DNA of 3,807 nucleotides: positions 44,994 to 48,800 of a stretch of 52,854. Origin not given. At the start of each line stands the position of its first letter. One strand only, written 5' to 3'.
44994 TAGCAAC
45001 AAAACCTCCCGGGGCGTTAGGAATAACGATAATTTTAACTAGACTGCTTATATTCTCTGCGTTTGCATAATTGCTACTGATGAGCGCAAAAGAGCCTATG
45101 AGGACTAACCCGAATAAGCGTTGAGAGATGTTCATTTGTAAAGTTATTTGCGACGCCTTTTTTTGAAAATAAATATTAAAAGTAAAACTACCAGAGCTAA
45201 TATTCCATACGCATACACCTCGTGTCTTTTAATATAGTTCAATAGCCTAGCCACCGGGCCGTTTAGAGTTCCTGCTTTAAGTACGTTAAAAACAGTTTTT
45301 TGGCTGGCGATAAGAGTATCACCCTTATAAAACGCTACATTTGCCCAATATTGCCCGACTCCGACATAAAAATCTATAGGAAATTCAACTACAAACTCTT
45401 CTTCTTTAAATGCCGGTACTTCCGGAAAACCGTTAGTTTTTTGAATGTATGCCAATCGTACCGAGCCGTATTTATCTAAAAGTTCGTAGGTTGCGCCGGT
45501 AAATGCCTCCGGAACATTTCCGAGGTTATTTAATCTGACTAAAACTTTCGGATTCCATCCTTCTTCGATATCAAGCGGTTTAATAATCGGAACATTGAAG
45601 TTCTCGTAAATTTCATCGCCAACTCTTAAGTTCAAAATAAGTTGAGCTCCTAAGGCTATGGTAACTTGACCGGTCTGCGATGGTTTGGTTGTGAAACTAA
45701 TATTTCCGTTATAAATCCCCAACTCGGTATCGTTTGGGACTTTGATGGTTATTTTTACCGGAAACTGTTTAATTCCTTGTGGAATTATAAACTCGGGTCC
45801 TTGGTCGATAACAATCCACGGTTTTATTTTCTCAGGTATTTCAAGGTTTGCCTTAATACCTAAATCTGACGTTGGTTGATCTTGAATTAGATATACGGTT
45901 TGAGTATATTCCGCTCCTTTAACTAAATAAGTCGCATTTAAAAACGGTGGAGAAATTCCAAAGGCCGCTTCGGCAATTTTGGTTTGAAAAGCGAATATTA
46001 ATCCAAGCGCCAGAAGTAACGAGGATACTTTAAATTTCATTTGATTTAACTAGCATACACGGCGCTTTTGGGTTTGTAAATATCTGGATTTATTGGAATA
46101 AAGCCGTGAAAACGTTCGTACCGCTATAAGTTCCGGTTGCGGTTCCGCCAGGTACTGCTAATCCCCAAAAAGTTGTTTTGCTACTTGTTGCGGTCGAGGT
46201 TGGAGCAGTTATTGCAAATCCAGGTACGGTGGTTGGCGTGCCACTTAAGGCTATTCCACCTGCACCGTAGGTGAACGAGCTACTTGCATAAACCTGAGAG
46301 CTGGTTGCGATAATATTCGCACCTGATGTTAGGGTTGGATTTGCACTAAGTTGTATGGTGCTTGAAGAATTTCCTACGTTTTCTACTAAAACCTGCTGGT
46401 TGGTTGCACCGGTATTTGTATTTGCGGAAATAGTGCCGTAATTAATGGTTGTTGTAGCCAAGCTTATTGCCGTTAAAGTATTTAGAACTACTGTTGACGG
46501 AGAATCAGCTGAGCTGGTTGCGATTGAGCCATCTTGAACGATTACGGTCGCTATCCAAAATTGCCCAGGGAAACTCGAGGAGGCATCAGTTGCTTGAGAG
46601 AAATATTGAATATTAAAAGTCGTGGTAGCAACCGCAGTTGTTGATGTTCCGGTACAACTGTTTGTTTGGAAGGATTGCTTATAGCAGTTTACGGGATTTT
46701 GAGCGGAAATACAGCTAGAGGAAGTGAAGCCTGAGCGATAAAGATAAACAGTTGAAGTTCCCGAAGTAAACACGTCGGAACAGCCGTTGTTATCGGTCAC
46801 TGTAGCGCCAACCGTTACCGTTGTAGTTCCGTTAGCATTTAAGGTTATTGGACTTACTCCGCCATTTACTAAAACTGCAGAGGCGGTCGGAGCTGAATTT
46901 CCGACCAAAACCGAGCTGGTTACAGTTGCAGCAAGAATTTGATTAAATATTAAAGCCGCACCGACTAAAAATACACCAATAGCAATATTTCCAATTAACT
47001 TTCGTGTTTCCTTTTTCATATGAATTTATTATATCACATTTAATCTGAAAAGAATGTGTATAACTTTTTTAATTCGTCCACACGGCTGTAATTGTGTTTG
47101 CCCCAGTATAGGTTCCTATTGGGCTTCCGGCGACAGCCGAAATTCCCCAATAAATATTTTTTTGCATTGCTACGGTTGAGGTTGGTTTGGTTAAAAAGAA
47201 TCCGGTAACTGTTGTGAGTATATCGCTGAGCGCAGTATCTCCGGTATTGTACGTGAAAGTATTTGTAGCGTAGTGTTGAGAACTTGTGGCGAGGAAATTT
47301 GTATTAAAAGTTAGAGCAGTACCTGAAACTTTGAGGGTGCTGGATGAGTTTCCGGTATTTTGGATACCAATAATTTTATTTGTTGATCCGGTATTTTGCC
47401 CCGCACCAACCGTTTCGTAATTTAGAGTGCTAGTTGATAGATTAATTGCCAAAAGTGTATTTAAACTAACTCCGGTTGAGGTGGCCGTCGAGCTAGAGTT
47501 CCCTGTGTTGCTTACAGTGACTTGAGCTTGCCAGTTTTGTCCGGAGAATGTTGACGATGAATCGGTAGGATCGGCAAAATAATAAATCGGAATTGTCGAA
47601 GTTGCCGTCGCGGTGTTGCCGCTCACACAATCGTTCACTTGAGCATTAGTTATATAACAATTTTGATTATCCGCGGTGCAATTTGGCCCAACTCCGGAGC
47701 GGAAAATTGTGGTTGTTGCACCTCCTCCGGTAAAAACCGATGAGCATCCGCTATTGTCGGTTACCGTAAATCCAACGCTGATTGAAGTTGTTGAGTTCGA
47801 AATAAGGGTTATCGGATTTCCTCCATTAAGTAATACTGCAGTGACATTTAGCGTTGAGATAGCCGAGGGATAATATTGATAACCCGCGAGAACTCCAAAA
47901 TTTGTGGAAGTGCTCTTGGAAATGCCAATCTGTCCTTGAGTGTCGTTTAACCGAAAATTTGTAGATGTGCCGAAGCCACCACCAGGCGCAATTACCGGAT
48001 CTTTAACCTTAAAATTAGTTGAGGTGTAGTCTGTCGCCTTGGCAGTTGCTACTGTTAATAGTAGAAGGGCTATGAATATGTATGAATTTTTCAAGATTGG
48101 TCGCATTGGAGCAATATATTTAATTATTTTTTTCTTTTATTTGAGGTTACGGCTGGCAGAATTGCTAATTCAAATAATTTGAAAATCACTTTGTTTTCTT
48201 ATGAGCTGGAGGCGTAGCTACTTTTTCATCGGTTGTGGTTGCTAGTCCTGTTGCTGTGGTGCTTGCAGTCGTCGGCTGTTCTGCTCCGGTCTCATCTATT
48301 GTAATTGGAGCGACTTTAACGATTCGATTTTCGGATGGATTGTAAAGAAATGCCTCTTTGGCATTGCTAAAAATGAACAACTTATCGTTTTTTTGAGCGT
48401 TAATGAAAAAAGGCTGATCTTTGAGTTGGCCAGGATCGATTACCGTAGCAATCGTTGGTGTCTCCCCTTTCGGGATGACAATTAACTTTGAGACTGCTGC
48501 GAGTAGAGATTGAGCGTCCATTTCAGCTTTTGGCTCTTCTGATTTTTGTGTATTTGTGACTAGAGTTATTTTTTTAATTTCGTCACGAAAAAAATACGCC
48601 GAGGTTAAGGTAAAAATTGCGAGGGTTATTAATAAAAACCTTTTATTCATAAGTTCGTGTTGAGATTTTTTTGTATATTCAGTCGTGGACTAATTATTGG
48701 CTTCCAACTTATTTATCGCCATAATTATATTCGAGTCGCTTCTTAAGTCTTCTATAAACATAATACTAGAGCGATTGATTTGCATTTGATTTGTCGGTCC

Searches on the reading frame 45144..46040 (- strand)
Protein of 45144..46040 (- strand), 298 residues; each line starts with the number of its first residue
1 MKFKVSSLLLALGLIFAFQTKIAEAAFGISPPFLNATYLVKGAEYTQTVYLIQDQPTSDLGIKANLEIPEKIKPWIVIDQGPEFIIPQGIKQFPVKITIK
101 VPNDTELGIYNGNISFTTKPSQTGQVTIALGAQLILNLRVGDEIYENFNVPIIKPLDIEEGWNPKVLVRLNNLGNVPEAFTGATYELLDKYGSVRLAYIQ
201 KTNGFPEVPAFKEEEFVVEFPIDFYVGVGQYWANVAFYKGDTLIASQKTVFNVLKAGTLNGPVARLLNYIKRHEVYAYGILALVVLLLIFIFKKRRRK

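Call 3: search_protein_families(library=pfam, proteins=[window:45144-46040:-], max_evalue=1)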
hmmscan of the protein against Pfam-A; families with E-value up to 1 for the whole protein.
window:45144-46040:- (298 aa): 2 families
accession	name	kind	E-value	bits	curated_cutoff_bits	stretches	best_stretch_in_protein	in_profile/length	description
PF09608.15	Alph_Pro_TM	-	0.0061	16.8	24.5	1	211-287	144-215/227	Putative transmembrane protein (Alph_Pro_TM)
PF22680.2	Glyco_hydro_123_N_2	-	0.041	14.2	27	1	78-117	103-141/142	Glycoside hydrolase 123 N-terminal domain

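Call 5: search_protein_families(library=ncbifam, proteins=[window:45144-46040:-], max_evalue=1)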
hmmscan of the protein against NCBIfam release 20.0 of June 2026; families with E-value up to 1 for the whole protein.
window:45144-46040:- (298 aa): 1 family
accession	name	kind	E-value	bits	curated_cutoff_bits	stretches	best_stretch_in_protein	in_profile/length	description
TIGR01167.1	LPXTG_anchor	domain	0.51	11.1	15.9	1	279-298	16-34/34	LPXTG cell wall anchor domain-containing protein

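Call 41: find_homologous_proteins(query=window:45144-46040:-, max_evalue=0.001)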
Query window:45144-46040:- (298 aa): 174 proteins with E <= 0.001 among 3257 candidates; the best 120 are listed.
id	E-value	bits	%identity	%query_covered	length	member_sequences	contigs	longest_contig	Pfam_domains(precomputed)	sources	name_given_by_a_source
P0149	5.1e-187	638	95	100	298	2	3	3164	-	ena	-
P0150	4.5e-180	615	92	100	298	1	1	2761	-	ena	-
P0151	8.6e-178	608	89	100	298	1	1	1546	-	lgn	-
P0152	1.6e-176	604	89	100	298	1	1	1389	-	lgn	-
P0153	4.5e-150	517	77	100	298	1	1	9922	-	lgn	-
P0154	3.9e-149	514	75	100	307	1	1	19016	-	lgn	-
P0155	1.0e-145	503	74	100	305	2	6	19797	-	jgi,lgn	-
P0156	2.7e-144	498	72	100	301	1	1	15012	-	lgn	-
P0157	5.9e-135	467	70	96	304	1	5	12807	-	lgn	-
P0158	7.6e-134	464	67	100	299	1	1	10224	-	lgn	-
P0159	1.4e-126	440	64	99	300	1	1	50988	-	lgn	-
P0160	8.6e-117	408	59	98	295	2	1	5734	-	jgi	jgi:hypothetical protein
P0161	9.7e-115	401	59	98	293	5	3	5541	-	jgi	-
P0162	1.7e-114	400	58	100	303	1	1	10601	-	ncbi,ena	-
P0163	9.2e-109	381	57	98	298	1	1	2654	-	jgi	jgi:hypothetical protein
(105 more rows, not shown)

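Call 50: predict_structure(alignment_id=A4)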
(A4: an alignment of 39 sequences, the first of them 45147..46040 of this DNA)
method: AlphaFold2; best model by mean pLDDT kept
length: 298 residues; sequences in the alignment: 39
mean_pLDDT: 88.4   pTM: 0.56
mean pLDDT of the five models: 88.4, 85.5, 84.4, 83.7, 83.1
residues with pLDDT >= 90: 173; 70-90: 112; 50-70: 13; < 50: 0
segments of 3 or more residues with pLDDT < 50: none
pLDDT, mean of each block of 10 residues (from residue 1): 79 81 71 80 88 90 94 95 95 95 89 92 71 88 83 94 94 88 96 94 92 93 88 96 95 87 78 85 94 83
secondary structure, 60 per line:
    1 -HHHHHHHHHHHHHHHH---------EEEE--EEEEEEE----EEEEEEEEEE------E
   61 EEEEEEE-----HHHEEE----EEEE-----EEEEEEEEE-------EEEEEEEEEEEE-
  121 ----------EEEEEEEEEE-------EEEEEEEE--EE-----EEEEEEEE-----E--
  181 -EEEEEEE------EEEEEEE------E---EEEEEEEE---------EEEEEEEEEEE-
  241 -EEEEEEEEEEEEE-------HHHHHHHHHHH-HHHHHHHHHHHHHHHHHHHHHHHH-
elements in order: H2-17 E27-30 E33-39 E44-53 E60-67 E76-78 E83-86 E92-100 E108-119 E131-140 E148-155 E165-172 E182-188 E195-201 E212-219 E229-239 E242-254 H262-272 H274-297

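Call 52: fold_search(model_id=the predicted structure, library=pdb)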
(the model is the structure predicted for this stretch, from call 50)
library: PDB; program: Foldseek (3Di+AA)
matches with E <= 10: 1758; with E <= 0.001: 513
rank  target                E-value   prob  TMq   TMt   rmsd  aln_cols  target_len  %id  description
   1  8jmw_A                7.9e-11  1.00  0.31  0.19  10.9       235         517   11  Fibril form of serine peptidase Vpr (released 2023-12-06)
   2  9i25_C                5.9e-10  1.00  0.32  0.38  14.7       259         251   14  WxLIP from Enterococcus faecium locus A bound to long WxL (released 2026-01-28)
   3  9i1y_A                6.9e-10  1.00  0.33  0.36  14.9       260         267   15  WxLIP from Enterococcus faecium (released 2026-01-28)
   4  7sqc_2A               9.0e-10  1.00  0.31  0.13  14.1       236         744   13  Ciliary C1 central pair apparatus isolated from Chlamydomonas reinhardtii (released 2022-04-13)
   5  7sqc_O0               1.5e-09  1.00  0.31  0.09  13.4       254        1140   12  Ciliary C1 central pair apparatus isolated from Chlamydomonas reinhardtii (released 2022-04-13)
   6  7ptb                  2.2e-09  1.00  0.30  0.28  10.6       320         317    8  Crystal structure of the SPD-2 domain of human CEP192 (released 2022-04-06)
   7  9i1y_B                2.3e-09  1.00  0.30  0.34  15.2       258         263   13  WxLIP from Enterococcus faecium (released 2026-01-28)
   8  7sqc_2B               6.4e-09  1.00  0.30  0.13  13.9       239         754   11  Ciliary C1 central pair apparatus isolated from Chlamydomonas reinhardtii (released 2022-04-13)
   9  9ijj_h                1.2e-08  1.00  0.27  0.07  14.6       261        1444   10  In situ structure of the central apparatus in mouse sperm axoneme. (released 2025-06-04)
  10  9ijj_E                1.4e-08  1.00  0.30  0.19  13.0       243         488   12  In situ structure of the central apparatus in mouse sperm axoneme. (released 2025-06-04)
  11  9ijj_P                1.8e-08  1.00  0.30  0.17  15.5       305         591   10  In situ structure of the central apparatus in mouse sperm axoneme. (released 2025-06-04)
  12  4kkq_A                2.3e-08  1.00  0.27  0.34  15.7       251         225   10  Crystal structure of Vibrio cholerae RbmA (crystal form 1) (released 2013-05-22)
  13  4kkp_B                2.3e-08  1.00  0.27  0.33  16.1       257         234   12  Crystal structure of Vibrio cholerae RbmA (crystal form 2) (released 2013-05-22)
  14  4y2o_A                3.2e-08  1.00  0.29  0.40  15.0       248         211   12  Structure of CFA/I pili chaperone-major subunit complex (CfaA-CfaB) (released 2016-08-10)
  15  9ijj_4G               3.3e-08  1.00  0.30  0.03  17.2       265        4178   12  In situ structure of the central apparatus in mouse sperm axoneme. (released 2025-06-04)
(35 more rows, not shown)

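Call 61: search_solved_structures(query=A4, max_evalue=10, show_alignments=2)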
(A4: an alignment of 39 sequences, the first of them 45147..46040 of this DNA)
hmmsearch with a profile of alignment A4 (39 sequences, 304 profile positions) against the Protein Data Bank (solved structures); distinct sequences matched with E-value up to 10: 2.
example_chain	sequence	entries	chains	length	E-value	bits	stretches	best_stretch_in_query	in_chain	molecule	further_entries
8k2j_A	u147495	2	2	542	1.9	10.4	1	96-144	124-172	Oligosaccharide/Monosaccharide-releasing beta-N-acetylgalactosaminidase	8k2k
8k2f_A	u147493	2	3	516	1.9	10.4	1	98-132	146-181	Oligosaccharide-releasing beta-N-acetylgalactosaminidase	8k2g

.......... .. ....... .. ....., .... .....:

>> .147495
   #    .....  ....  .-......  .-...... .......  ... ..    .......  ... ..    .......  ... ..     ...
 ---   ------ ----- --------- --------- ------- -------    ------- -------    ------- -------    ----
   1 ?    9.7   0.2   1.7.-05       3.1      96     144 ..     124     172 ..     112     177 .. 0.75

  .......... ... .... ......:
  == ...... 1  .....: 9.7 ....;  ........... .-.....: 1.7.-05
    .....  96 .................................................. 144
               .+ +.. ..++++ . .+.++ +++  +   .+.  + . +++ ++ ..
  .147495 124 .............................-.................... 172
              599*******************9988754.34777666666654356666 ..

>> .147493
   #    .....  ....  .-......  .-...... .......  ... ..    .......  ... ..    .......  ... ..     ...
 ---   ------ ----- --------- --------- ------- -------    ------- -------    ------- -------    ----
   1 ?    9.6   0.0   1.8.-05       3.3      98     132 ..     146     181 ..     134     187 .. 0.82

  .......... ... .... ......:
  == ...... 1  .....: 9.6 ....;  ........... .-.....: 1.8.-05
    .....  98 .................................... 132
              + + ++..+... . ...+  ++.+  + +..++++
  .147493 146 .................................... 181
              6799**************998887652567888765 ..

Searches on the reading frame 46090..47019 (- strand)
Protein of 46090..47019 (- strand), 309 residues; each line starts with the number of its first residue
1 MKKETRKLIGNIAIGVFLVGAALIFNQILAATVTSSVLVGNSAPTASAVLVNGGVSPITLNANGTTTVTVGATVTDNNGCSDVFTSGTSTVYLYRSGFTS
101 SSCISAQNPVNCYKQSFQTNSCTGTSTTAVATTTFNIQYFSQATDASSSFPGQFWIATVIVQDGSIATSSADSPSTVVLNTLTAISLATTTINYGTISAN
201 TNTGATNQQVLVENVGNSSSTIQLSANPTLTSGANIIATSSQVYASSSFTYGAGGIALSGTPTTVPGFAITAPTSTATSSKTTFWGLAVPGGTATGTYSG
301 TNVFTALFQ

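Call 3: search_protein_families(library=pfam, proteins=[window:46090-47019:-], max_evalue=1)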
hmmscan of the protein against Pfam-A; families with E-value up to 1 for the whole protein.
window:46090-47019:- (309 aa): 1 family
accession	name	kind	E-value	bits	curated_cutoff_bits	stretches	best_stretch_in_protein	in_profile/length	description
PF06280.18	fn3_5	-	0.023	15.8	27.6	1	47-79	55-86/112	Fn3-like domain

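Call 5: search_protein_families(library=ncbifam, proteins=[window:46090-47019:-], max_evalue=1)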
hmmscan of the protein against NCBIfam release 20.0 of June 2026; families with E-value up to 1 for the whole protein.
window:46090-47019:- (309 aa): 0 families

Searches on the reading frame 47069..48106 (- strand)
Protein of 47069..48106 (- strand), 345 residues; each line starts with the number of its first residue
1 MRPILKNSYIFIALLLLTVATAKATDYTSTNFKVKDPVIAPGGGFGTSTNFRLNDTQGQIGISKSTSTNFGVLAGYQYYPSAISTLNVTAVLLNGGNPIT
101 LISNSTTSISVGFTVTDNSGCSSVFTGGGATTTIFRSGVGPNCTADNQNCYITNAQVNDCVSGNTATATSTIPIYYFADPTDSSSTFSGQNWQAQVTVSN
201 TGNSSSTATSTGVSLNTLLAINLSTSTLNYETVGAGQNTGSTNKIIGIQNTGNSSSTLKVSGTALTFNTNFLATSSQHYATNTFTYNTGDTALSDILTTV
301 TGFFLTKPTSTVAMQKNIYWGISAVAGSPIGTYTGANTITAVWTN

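Call 3: search_protein_families(library=pfam, proteins=[window:47069-48106:-], max_evalue=1)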
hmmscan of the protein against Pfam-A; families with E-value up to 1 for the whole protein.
window:47069-48106:- (345 aa): 1 family
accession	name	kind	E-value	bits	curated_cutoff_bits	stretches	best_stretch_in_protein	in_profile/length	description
PF07705.17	CARDB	-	0.58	10.8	22.7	1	183-220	12-49/101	CARDB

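Call 5: search_protein_families(library=ncbifam, proteins=[window:47069-48106:-], max_evalue=1)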
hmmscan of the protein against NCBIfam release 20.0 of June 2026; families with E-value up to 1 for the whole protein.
window:47069-48106:- (345 aa): 0 families

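Call 60: search_solved_structures(query=window:47069-48106:-, max_evalue=10, show_alignments=2)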
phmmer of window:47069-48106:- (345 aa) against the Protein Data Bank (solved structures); distinct sequences matched with E-value up to 10: 0.

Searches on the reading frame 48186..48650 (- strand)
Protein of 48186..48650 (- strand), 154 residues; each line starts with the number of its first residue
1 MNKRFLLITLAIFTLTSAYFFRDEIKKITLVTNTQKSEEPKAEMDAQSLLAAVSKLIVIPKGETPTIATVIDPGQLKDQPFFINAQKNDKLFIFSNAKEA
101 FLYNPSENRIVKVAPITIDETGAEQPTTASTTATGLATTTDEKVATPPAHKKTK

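Call 65: search_protein_families(library=pfam, proteins=[window:48186-48650:-], max_evalue=0.1)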
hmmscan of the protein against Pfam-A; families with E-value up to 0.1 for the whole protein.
window:48186-48650:- (154 aa): 3 families
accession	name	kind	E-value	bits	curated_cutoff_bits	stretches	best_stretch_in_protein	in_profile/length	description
PF07250.17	Glyoxal_oxid_N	-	0.00054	19.7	37.5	1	82-140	174-230/243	Glyoxal oxidase N-terminus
PF14731.12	Staphopain_pro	-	0.047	14.1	27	0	10-48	114-152/169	Staphopain proregion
PF21423.2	AhtL-like_1st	-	0.083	12.9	27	0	107-125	9-27/55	Pyrogallol hydroxytransferase large subunit-like, domain 1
